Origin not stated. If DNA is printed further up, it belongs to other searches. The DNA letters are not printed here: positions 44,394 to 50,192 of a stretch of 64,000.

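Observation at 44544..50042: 1832-aa MuF-like protein: virion-delivered ADP-ribosyltransferase with tandemly duplicated middle modules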

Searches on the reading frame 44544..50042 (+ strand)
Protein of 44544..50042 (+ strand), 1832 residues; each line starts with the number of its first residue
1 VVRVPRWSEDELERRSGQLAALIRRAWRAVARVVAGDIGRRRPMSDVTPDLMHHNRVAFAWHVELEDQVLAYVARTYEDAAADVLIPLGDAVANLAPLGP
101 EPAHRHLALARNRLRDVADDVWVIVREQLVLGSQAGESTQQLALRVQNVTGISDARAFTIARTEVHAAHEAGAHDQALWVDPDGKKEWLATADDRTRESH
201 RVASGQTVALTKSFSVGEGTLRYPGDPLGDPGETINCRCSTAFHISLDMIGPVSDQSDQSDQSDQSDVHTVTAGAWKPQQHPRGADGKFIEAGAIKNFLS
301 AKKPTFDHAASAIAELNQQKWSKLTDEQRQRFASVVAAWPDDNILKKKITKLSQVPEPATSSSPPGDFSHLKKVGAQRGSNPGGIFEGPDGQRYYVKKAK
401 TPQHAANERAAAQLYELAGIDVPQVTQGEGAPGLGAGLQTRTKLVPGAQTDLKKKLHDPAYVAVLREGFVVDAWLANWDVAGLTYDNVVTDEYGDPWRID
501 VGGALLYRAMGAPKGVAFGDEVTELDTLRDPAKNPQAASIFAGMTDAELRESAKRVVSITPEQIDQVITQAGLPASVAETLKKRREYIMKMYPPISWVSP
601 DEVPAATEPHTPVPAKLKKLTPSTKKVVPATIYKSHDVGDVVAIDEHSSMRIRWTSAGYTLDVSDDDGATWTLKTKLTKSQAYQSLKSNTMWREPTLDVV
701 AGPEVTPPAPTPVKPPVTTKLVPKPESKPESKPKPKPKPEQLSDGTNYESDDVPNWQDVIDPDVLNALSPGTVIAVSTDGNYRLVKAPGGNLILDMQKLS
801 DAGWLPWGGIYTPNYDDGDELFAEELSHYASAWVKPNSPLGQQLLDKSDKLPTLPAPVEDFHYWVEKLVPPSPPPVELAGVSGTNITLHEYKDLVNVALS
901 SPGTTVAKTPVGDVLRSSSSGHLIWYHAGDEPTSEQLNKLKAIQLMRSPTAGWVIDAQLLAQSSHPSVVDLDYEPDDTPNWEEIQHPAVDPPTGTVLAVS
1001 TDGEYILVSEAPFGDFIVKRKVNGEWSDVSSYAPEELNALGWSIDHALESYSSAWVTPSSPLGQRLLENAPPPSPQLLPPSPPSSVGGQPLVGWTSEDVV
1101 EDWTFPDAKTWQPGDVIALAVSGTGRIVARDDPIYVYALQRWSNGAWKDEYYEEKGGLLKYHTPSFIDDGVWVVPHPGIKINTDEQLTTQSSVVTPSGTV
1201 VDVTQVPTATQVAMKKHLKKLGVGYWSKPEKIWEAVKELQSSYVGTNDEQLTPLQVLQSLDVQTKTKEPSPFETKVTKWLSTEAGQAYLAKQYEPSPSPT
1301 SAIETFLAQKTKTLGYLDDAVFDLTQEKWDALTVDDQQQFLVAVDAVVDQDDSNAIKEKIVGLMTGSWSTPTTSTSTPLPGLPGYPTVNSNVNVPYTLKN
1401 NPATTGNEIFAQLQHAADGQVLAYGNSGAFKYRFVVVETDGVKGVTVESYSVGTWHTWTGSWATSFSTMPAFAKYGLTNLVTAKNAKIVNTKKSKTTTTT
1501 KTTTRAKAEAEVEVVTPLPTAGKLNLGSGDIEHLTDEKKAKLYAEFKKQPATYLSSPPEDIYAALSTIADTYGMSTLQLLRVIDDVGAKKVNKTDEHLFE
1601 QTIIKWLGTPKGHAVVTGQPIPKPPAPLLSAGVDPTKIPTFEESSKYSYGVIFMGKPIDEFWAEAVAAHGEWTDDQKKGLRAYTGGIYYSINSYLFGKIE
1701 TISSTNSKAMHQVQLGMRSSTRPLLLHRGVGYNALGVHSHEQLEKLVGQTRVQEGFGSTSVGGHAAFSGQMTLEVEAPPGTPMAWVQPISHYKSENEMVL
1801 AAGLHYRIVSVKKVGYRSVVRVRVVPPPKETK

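Call 3: search_protein_families(library=pfam, proteins=[window:44544-50039:+], max_evalue=1)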
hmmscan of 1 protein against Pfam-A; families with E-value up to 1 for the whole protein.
window:44544-50039:+ (1832 aa): 4 families
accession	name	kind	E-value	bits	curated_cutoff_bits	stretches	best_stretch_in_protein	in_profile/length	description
PF03496.20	ADPrib_exo_Tox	-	2.2e-14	53.7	23.4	1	1671-1814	15-179/196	ADP-ribosyltransferase exoenzyme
PF04233.19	Phage_Mu_F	-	5.7e-14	53.2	29.6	1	125-241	3-111/112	Phage Mu protein F like protein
PF05494.18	MlaC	-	0.088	13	26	0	1489-1548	11-68/166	MlaC protein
PF09832.14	DUF2059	-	0.32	11.5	23.6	0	1276-1293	23-40/60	Uncharacterized protein conserved in bacteria (DUF2059)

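Call 4: search_protein_families(library=phrogs, proteins=[window:44544-50039:+], max_evalue=0.01)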
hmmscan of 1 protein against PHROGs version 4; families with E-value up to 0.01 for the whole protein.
window:44544-50039:+ (1832 aa): 15 families
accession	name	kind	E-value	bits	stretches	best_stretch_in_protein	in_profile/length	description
phrog_2468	-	head and packaging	2.6e-35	123.4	1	112-245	139-273/303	head morphogenesis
phrog_859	-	head and packaging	1.2e-27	97.8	1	66-269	107-315/807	portal protein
phrog_2662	-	head and packaging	1.4e-27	97.6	1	13-245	486-709/717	portal protein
phrog_3517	-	head and packaging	6.2e-21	76.1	1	153-250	231-332/371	head morphogenesis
phrog_595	-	head and packaging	1.2e-16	62.1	1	136-255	200-308/513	head maturation protease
phrog_3895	-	moron, auxiliary metabolic gene and host takeover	1.2e-15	59.1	1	1719-1830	211-338/340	ADP-ribosyltransferase exoenzyme toxin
phrog_6577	-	unknown function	4.6e-15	56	1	108-264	106-251/1066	-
phrog_18477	-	head and packaging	1.3e-13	51.5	1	156-241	205-295/760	head morphogenesis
phrog_34890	-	head and packaging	6.4e-13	48.9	1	155-241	211-303/679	head morphogenesis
phrog_15127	-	head and packaging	4e-11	43.1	1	118-237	130-244/602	head protein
phrog_21406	-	unknown function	4.6e-11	41.9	1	179-243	288-351/1668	-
phrog_324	-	head and packaging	2.2e-10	41.2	1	125-242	206-315/624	head morphogenesis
phrog_115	-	head and packaging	1.4e-09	38.7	1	129-329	214-406/665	minor head protein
phrog_19443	-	head and packaging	0.00023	20.8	1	135-246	182-286/579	minor head protein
phrog_758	-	head and packaging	0.00038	20.8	1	112-241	165-287/326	head morphogenesis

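Call 6: search_dna_similar(collection=phages, query=window:44544-50039:+, mode=protein, max_rows=30)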
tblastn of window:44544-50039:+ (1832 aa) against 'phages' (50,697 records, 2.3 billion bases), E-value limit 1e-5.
Records with a match: 1055; places in all: 1055; records where one place covers at least 80% of the query: 0.
Best place of each record, by identity: <60% 1055.
By first word of the organism name: Mycobacterium 478; Gordonia 196; Staphylococcus 122; Microbacterium 69; Arthrobacter 29; Streptomyces 20; Clostridium 15; Bacillus 15; Cellulophaga 10; Lactococcus 8; and 42 more.
By host as written in the record: Mycobacterium smegmatis mc2 155 343; Gordonia terrae 3612 155; Mycobacterium smegmatis mc#155 80; - 46; Staphylococcus aureus 40; Microbacterium foliorum NRRL B-24224 30; Gordonia terrae CAG3 16; Arthrobacter globiformis B-2979 16; and 142 more.
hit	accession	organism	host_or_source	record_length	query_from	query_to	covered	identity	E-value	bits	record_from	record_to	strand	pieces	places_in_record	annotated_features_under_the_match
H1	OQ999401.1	Actinomycetia phage DSL-LC01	Actinomycetia bacterium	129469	372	595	12%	49.4%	5e-56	223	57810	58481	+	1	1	hypothetical protein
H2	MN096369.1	Gordonia phage Phendrix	Gordonia terrae 3612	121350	271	592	18%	31.2%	7e-34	149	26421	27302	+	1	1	66: hypothetical protein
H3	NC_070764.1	Gordonia phage Phendrix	Gordonia terrae 3612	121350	271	592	18%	31.2%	7e-34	149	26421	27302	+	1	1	66: hypothetical protein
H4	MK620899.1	Gordonia phage GodonK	Gordonia terrae 3612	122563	271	592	18%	31.2%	1e-33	149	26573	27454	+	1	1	67: hypothetical protein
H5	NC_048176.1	Gordonia phage GodonK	Gordonia terrae 3612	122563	271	592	18%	31.2%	1e-33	149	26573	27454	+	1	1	67: hypothetical protein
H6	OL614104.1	Morganella phage Mecenats66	Morganella sp.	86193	364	646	15%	34.7%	5e-33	147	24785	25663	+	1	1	hypothetical protein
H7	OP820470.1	Gordonia phage Mareelih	Gordonia terrae CAG3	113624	271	592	18%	29.7%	5e-32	143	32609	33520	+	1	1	77: hypothetical protein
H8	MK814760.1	Gordonia phage Forza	Gordonia terrae 3612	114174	271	592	18%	29.7%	5e-32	143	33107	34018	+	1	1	78: hypothetical protein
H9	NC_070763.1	Gordonia phage Forza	Gordonia terrae 3612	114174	271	592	18%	29.7%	5e-32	143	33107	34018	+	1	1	78: hypothetical protein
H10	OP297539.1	Gordonia phage BlueNGold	Gordonia terrae 3612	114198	271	592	18%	29.7%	5e-32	143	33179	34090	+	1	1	77: hypothetical protein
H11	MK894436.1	Gordonia phage Boopy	Gordonia terrae 3612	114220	271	592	18%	29.7%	5e-32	143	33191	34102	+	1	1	78: hypothetical protein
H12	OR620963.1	Yersinia phage fHe-Yen8-01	Yersinia enterocolitica serotype O:8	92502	375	644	15%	34.4%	3e-26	124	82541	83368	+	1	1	ADP-ribosyltransferase toxin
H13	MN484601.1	Gordonia phage Sixama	Gordonia terrae 3612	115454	279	592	17%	28.7%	7e-25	120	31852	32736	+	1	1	73: hypothetical protein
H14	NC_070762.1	Gordonia phage Sixama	Gordonia terrae 3612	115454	279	592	17%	28.7%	7e-25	120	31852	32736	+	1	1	73: hypothetical protein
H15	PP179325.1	Pseudomonas phage Touem01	Pseudomonas syringae 7C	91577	347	589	13%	37.1%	2e-28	132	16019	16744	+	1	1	hypothetical protein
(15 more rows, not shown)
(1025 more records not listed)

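Call 9: search_solved_structures(query=window:44544-50039:+, max_evalue=1, show_alignments=3)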
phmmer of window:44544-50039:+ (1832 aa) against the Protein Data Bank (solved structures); distinct sequences matched with E-value up to 1: 11.
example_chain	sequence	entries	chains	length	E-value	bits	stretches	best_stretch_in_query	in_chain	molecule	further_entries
8za7_B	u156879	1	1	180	1.3e-08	35.6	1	1678-1812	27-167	Lmo0066 protein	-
9vej_H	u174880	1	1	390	0.027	14.7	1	1672-1821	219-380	Vip2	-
9veg_H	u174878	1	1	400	0.03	14.5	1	1672-1821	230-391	Vip2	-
5urp_A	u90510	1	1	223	0.037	14.2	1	1746-1815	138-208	Toxin 2A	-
1qs2_A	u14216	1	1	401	0.04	14.1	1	1671-1821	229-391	ADP-RIBOSYLTRANSFERASE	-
1qs1_A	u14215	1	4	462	0.054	13.7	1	1671-1821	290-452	ADP-RIBOSYLTRANSFERASE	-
4tr5_A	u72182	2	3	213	0.17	12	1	1745-1810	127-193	C3larvin | Toxin-like protein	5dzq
5h03_A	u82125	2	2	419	0.18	11.9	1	1671-1812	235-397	Binary enterotoxin of Clostridium perfringens component a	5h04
5gtt_A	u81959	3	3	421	0.18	11.9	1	1671-1812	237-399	Binary enterotoxin of Clostridium perfringens component a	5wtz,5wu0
3bw8_A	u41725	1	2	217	0.45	10.6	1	1745-1810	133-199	Mono-ADP-ribosyltransferase C3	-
3jwp_A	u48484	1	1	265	0.9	9.6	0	1224-1260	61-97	Transcriptional regulatory protein sir2 homologue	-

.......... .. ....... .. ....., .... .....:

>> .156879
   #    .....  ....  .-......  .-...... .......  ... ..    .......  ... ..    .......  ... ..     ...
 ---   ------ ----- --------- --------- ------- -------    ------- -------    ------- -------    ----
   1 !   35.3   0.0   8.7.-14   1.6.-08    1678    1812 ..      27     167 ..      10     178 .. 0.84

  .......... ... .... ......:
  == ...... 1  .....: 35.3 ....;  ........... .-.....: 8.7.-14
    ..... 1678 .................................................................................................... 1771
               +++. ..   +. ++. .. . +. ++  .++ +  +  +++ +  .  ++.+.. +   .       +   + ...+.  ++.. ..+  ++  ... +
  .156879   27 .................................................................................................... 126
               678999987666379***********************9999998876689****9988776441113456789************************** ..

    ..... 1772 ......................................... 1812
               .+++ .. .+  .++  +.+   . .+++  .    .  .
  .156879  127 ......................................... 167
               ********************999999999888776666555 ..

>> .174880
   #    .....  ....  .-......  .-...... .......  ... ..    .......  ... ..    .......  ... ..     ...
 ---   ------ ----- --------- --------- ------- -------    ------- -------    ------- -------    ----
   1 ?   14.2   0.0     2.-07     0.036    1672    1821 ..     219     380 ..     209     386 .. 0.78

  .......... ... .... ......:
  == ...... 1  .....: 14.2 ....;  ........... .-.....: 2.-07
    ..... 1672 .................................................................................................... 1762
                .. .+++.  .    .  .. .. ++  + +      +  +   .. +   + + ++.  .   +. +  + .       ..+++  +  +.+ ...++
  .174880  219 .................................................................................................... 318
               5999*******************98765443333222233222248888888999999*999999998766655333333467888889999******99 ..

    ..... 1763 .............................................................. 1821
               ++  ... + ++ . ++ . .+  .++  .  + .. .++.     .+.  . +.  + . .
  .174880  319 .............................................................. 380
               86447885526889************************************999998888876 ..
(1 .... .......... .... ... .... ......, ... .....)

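Call 13: search_protein_families(library=ncbifam, proteins=[window:44544-50039:+], max_evalue=1)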
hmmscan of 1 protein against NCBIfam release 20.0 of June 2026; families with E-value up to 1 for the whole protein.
window:44544-50039:+ (1832 aa): 2 families
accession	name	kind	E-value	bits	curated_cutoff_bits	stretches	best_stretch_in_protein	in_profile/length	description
TIGR01641.1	phageSPP1_gp7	domain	1.9e-06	28.2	39.65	1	126-243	2-107/109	minor capsid protein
NF008084.0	PRK10819.1-5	equivalog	0.042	13.7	315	1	701-741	75-112/249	TonB system transport protein TonB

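Call 14: get_annotated_region(hit=H12, flank=4000)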
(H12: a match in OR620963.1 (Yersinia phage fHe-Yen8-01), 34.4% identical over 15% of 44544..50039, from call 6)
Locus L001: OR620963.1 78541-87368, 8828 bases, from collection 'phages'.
description: Yersinia phage fHe-Yen8-01, complete genome.
organism: Yersinia phage fHe-Yen8-01 (NCBI taxid 3080769)
taxonomy: Viruses; Duplodnaviria; Heunggongvirae; Uroviricota; Caudoviricetes
host: Yersinia enterocolitica serotype O:8; source: sewage; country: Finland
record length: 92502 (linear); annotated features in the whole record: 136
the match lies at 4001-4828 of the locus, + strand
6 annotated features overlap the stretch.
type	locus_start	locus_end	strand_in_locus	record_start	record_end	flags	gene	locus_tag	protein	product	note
CDS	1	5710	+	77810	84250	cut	-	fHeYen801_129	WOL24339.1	ADP-ribosyltransferase toxin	phage particle associated protein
CDS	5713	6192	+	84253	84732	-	-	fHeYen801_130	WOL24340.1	particle associated protein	-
CDS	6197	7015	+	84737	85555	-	-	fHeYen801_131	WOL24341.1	particle associated protein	-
CDS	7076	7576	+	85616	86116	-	-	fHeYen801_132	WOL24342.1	hypothetical protein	-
CDS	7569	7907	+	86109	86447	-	-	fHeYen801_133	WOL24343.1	particle associated protein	-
CDS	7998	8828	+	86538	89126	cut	-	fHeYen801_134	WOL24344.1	tail fiber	phage particle associated protein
